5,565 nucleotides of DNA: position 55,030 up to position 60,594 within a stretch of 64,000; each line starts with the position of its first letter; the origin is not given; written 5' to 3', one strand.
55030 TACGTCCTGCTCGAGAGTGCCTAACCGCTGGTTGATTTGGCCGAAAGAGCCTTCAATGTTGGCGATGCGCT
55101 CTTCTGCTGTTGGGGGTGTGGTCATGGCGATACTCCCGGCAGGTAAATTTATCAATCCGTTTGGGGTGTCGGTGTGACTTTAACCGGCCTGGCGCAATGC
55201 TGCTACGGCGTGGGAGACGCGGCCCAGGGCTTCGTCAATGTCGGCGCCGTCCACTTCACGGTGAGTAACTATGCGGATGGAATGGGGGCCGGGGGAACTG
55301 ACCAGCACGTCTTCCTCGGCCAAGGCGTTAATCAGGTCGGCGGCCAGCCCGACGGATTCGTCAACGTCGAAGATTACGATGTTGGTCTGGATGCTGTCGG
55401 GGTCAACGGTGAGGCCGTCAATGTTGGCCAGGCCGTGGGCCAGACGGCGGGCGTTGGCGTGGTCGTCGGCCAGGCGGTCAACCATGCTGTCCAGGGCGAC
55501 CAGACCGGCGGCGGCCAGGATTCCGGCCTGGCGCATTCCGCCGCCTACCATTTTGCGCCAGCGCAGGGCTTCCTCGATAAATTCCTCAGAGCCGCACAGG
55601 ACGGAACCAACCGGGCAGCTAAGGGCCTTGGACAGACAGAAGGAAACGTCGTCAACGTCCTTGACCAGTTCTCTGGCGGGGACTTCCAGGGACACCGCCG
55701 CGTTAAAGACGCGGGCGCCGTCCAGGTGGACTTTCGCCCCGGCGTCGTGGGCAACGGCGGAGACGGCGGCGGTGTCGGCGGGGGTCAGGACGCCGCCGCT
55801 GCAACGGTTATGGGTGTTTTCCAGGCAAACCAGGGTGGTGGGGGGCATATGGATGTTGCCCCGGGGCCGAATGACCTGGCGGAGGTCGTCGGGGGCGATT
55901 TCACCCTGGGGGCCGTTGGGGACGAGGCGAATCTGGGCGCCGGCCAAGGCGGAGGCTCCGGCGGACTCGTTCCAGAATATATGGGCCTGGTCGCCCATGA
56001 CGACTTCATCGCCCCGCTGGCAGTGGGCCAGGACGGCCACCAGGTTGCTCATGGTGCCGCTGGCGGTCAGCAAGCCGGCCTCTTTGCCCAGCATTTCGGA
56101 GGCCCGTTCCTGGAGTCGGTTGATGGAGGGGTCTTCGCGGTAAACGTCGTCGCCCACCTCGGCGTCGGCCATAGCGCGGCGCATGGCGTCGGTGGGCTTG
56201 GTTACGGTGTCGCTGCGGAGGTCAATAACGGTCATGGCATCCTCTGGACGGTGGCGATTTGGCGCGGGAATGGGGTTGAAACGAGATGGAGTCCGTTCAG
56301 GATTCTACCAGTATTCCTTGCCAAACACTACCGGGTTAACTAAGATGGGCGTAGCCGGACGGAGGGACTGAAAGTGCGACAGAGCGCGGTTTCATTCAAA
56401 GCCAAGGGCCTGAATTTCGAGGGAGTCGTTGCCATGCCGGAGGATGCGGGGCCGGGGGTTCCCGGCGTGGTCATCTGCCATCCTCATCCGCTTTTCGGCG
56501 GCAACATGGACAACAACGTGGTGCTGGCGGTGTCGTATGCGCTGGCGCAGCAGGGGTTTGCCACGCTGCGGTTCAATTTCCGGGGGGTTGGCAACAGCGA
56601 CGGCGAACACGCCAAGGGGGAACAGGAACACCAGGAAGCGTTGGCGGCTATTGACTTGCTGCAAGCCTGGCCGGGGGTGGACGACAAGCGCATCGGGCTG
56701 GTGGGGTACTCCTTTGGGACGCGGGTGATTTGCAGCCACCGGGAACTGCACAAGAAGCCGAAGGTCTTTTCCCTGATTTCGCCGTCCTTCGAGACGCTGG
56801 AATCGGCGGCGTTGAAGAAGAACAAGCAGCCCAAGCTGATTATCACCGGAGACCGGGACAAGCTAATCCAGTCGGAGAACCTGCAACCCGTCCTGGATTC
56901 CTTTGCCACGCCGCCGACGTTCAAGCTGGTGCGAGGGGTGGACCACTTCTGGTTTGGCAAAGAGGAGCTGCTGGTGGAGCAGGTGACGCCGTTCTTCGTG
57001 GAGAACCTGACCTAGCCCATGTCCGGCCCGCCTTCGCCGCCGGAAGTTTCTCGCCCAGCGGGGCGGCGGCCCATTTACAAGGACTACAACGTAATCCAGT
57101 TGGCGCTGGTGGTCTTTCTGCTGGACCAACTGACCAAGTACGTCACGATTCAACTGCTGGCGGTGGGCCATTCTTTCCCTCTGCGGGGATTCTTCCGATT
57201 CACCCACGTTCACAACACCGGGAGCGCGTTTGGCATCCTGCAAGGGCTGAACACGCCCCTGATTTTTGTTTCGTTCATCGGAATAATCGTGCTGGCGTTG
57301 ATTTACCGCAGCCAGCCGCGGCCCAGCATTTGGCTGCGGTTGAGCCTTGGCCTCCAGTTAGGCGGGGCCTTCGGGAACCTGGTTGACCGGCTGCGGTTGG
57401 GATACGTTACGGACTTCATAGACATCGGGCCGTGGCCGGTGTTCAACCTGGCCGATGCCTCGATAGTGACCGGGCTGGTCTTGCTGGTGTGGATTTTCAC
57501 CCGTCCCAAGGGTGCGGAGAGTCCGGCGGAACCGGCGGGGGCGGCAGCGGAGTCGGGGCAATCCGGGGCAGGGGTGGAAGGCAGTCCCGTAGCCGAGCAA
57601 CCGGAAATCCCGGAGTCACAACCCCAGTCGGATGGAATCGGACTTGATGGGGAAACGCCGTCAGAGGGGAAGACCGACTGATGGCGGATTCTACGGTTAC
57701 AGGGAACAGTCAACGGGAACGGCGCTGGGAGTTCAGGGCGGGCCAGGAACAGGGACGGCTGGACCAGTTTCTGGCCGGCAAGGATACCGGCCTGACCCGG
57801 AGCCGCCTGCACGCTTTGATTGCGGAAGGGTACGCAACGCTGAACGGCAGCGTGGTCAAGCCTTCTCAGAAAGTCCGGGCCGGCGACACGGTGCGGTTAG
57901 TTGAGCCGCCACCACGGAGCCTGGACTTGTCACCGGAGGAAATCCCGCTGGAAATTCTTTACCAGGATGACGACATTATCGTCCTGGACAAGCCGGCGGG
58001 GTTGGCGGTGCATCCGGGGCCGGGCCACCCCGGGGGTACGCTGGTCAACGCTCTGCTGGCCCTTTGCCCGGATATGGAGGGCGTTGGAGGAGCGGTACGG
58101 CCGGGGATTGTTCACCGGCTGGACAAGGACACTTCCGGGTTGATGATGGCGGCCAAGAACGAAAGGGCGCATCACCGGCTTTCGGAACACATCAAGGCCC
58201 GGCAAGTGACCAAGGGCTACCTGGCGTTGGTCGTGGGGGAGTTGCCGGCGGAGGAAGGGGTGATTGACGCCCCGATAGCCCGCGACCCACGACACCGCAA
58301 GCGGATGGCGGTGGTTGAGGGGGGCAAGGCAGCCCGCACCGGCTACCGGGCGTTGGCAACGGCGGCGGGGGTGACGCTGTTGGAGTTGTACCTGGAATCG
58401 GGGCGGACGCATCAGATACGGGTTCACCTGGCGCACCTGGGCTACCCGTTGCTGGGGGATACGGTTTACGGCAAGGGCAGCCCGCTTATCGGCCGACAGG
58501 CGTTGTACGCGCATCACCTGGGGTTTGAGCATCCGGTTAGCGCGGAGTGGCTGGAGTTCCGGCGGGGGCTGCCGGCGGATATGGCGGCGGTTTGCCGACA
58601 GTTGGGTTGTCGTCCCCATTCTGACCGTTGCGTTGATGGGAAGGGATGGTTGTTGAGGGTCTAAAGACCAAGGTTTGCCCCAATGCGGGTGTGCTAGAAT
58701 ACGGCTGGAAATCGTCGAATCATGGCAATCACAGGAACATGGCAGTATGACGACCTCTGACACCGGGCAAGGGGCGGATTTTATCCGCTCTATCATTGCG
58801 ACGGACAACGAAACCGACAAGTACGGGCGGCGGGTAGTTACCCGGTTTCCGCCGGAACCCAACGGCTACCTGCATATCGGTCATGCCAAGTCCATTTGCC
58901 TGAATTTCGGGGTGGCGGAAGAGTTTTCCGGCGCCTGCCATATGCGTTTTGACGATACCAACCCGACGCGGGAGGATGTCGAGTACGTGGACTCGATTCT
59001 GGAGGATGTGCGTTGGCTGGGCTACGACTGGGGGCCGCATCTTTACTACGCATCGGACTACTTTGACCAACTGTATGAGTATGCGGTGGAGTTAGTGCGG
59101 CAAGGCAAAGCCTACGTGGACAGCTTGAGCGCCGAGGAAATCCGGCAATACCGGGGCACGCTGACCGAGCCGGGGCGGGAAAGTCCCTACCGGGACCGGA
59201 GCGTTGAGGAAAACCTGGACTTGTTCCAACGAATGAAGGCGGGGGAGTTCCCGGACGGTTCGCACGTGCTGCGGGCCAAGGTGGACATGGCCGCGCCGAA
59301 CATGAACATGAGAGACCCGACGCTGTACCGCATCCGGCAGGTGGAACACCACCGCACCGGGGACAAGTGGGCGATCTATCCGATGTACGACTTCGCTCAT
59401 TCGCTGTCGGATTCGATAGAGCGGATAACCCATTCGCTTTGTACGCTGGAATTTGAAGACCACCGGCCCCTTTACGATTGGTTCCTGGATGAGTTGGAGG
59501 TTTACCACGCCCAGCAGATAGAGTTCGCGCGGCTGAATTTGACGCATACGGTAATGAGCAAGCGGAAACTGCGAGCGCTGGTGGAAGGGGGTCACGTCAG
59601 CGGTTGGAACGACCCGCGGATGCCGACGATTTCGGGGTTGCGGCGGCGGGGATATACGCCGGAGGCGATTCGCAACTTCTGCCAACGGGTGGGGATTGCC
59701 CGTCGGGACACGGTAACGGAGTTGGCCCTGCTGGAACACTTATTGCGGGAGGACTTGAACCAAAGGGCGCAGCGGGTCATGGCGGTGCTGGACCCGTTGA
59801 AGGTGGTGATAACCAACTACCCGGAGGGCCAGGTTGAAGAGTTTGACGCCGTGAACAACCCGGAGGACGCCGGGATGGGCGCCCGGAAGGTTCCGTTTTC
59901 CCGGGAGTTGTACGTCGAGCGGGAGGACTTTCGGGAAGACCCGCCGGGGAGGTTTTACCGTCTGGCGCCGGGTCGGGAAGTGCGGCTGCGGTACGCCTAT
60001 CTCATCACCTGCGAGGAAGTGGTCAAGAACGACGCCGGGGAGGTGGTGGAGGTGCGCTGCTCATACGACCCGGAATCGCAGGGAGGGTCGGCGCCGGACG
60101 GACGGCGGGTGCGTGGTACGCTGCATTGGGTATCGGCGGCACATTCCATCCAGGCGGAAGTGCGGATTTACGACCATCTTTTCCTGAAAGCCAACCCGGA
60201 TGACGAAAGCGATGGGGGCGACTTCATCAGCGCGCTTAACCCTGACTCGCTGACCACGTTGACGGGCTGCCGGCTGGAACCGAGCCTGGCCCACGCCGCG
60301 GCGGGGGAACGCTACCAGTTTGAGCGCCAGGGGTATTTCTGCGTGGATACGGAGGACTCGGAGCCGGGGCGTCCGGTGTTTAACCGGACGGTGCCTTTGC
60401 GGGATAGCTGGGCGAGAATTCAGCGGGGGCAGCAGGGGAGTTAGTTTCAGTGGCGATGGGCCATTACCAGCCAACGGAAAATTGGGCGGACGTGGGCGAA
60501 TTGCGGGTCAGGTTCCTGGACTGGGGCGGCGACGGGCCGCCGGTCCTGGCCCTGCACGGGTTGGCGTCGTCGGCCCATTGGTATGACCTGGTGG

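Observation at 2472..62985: Three hairpin-repeat families fill the intergenic DNA, almost all in one orientation regardless of gene strand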

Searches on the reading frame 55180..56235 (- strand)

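Call 82: search_protein_families(library=pfam, proteins=[window:55180-56235:-], max_evalue=0.001)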
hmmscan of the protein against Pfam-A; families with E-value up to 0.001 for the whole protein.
window:55180-56235:- (351 aa): 4 families
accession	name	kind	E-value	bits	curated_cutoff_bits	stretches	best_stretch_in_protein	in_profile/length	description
PF01212.27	Beta_elim_lyase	-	5.3e-109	364.4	27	1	5-290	1-286/288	Beta-eliminating lyase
PF00266.25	Aminotran_5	-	3.1e-09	36.7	21.5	1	58-320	68-342/371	Aminotransferase class-V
PF01041.23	DegT_DnrJ_EryC1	-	1.2e-05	25.2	19.8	0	30-310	18-301/360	DegT/DnrJ/EryC1/StrS aminotransferase family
PF01053.26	Cys_Met_Meta_PP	-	0.00014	21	27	1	34-173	50-174/381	Cys/Met metabolism PLP-dependent enzyme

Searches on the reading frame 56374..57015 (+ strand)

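Call 82: search_protein_families(library=pfam, proteins=[window:56374-57015:+], max_evalue=0.001)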
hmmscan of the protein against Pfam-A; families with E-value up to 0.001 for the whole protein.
window:56374-57015:+ (213 aa): 8 families
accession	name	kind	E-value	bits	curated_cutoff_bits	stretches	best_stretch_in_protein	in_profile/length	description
PF01738.24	DLH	-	1.5e-08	35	21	1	15-173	1-165/217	Dienelactone hydrolase family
PF20408.4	Abhydrolase_11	-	3.8e-08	33.7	27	1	42-191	12-165/193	Alpha/beta hydrolase domain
PF00561.26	Abhydrolase_1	-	9.4e-08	32.4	25.8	1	41-120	9-84/245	alpha/beta hydrolase fold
PF12146.15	Hydrolase_4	-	3.9e-07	30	27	1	42-137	12-109/239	Serine aminopeptidase, S33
PF02129.25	Peptidase_S15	-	1.7e-06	28.4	23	1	19-115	9-105/262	X-Pro dipeptidyl-peptidase (S15 family)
PF12697.13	Abhydrolase_6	-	6.1e-05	24.2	26.3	0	56-121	22-82/217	Alpha/beta hydrolase family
PF00326.27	Peptidase_S9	-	0.00024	21.1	22.6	0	54-118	7-77/213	Prolyl oligopeptidase family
PF08840.17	BAAT_C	-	0.00054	20.5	20.9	1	92-165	9-83/210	BAAT / Acyl-CoA thioester hydrolase C terminal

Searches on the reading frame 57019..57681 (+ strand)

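Call 82: search_protein_families(library=pfam, proteins=[window:57019-57681:+], max_evalue=0.001)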
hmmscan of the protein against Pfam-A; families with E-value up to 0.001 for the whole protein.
window:57019-57681:+ (220 aa): 1 family
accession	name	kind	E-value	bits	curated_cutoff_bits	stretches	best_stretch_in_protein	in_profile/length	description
PF01252.23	Peptidase_A8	-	9e-36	123.6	25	1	28-160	1-140/142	Signal peptidase (SPase) II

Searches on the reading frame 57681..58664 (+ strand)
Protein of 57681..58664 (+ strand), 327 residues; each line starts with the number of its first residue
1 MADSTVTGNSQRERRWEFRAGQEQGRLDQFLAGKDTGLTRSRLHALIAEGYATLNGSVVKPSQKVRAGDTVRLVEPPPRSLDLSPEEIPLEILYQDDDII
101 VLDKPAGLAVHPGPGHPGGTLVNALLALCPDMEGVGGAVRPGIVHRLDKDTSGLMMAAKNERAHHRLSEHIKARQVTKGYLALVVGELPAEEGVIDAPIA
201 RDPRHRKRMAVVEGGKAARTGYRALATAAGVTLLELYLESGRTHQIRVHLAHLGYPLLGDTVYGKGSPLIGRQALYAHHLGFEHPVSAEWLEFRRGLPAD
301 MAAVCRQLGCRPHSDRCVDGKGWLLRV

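Call 82: search_protein_families(library=pfam, proteins=[window:57681-58664:+], max_evalue=0.001)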
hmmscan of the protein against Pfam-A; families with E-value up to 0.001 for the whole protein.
window:57681-58664:+ (327 aa): 2 families
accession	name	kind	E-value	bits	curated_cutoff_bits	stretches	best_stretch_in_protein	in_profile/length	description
PF00849.27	PseudoU_synth_2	-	4.1e-32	112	26.8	1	98-252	1-152/152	RNA pseudouridylate synthase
PF01479.30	S4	-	1.4e-05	25.2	22.8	1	26-71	2-48/48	S4 domain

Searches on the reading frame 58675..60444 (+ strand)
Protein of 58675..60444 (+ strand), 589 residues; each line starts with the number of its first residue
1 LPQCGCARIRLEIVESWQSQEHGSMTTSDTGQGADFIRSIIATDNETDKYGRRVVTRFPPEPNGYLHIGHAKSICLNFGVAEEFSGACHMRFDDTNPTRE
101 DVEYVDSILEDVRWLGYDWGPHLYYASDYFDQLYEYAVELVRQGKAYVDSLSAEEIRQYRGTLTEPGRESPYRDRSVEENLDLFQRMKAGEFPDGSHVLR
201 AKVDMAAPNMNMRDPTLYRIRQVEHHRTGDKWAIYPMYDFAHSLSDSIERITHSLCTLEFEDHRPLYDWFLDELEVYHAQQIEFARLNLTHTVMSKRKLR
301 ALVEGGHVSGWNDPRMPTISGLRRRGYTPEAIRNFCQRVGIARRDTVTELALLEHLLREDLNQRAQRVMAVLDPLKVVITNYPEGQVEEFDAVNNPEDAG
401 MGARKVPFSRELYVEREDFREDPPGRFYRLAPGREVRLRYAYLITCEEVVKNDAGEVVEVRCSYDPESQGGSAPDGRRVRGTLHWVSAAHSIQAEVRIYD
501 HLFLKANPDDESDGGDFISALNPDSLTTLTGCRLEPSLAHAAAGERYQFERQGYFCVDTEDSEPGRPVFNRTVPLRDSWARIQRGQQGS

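Call 11: search_protein_families(library=ncbifam, proteins=[window:58675-60444:+])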
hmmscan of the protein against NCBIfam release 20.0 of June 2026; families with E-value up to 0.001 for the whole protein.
window:58675-60444:+ (589 aa): 9 families
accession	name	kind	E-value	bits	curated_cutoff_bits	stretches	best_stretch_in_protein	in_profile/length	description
NF011291.0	PRK14703.1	equivalog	5.5e-268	891.3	681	1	32-585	11-562/769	glutamine--tRNA ligase/YqeY domain fusion protein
TIGR00440.1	glnS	equivalog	1.3e-224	747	425.8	1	54-580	1-523/524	glutamine--tRNA ligase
TIGR00463.1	gltX_arch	equivalog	5.4e-108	361.9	401.75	1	53-563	93-551/560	glutamate--tRNA ligase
NF003169.0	PRK04156.1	equivalog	2e-90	304.1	516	1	52-563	100-558/567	glutamate--tRNA ligase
TIGR00464.1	gltX_bact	equivalog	9.6e-24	84.1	289.95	1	54-345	2-277/470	glutamate--tRNA ligase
NF004315.1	PRK05710.1-4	equivalog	7e-19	68.3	250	1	56-175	1-123/274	tRNA glutamyl-Q(34) synthetase GluQRS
NF004314.0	PRK05710.1-3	equivalog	3.2e-13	49.7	256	1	53-162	6-115/297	tRNA glutamyl-Q(34) synthetase GluQRS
TIGR03838.1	queuosine_YadB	equivalog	2.9e-11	43.3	276.7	1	55-168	2-110/272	tRNA glutamyl-Q(34) synthetase GluQRS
NF004312.0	PRK05710.1-1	equivalog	5.6e-08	32.5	453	1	51-166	11-126/306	tRNA glutamyl-Q(34) synthetase GluQRS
